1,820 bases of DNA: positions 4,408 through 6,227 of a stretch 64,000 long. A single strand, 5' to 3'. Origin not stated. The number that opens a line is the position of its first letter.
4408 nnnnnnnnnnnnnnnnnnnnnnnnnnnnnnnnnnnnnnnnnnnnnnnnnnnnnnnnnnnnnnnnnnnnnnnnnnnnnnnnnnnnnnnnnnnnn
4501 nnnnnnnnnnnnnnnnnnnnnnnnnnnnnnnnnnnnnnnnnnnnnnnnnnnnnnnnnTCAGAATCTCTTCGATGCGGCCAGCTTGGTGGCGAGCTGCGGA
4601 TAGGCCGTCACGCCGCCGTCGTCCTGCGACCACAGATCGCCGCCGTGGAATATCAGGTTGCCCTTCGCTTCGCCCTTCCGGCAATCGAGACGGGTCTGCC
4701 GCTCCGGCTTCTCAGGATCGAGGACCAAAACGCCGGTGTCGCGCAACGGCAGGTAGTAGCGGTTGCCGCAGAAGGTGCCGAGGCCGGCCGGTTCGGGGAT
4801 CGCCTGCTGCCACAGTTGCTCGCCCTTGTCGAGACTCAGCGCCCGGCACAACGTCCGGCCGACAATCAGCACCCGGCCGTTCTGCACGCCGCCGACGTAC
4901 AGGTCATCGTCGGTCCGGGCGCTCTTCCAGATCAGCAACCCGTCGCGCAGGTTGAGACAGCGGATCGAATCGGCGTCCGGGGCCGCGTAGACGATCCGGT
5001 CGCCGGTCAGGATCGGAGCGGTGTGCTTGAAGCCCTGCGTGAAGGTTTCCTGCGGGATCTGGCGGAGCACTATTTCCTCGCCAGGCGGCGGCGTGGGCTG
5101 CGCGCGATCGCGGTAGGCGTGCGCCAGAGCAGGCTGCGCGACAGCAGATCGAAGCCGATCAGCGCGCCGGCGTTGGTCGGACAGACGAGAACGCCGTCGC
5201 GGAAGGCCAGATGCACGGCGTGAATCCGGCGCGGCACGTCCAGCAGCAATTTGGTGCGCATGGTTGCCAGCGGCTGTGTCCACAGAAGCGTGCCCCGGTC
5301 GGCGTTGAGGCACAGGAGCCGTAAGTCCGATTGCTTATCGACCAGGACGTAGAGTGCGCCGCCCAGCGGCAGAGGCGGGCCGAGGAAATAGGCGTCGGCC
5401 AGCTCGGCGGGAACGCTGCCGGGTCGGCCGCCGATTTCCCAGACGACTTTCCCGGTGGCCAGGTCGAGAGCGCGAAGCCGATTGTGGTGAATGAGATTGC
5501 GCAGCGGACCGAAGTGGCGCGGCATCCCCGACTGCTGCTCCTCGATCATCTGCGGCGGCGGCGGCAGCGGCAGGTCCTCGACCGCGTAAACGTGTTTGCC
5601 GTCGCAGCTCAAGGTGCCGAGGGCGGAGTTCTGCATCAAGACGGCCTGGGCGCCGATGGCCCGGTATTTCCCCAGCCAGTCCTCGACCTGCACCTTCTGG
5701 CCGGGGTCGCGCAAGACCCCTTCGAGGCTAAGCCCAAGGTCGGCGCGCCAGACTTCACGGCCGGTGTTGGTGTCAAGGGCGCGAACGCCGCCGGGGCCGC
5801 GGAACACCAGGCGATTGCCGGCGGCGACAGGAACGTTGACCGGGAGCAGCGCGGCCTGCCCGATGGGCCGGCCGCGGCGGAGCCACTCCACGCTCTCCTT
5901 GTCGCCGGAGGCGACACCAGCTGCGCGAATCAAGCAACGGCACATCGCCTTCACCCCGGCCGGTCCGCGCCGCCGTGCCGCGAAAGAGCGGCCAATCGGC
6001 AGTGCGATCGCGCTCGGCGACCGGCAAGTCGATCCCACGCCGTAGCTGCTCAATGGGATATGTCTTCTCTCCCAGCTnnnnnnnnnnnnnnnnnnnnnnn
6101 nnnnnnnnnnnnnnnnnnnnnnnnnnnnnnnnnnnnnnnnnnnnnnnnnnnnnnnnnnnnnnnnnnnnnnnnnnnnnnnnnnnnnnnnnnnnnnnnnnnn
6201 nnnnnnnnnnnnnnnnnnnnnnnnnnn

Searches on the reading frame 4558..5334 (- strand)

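Call 23: search_protein_families(library=pfam, proteins=[window:4558-5334:-], max_evalue=0.001)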
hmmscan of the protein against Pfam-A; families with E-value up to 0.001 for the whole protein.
window:4558-5334:- (258 aa): 1 family
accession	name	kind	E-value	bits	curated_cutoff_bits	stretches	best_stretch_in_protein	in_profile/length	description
PF13360.13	PQQ_2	-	3.4e-05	24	27.6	1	107-185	69-152/233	Outer membrane protein assembly factor BamB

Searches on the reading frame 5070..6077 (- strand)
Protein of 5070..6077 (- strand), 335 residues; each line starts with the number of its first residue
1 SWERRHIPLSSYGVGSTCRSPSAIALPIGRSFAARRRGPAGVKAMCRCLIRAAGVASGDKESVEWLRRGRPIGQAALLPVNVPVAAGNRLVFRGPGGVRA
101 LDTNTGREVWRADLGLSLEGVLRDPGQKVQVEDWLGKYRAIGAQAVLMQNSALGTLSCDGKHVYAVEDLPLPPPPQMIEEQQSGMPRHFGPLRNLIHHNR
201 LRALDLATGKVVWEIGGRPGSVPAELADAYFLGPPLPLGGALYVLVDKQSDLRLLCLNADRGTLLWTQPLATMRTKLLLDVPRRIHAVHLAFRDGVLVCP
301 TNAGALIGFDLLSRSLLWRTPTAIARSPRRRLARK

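Call 23: search_protein_families(library=pfam, proteins=[window:5070-6077:-], max_evalue=0.001)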
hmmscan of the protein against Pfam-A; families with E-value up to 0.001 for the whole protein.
window:5070-6077:- (335 aa): 2 families
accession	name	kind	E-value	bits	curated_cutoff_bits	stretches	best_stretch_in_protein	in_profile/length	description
PF13360.13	PQQ_2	-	3.6e-13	50.2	27.6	1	199-319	3-98/233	Outer membrane protein assembly factor BamB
PF01011.28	PQQ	-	0.00014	21.2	26.7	0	82-118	52-89/595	Glucose/ethanol/alcohol dehydrogenase, beta-propeller domain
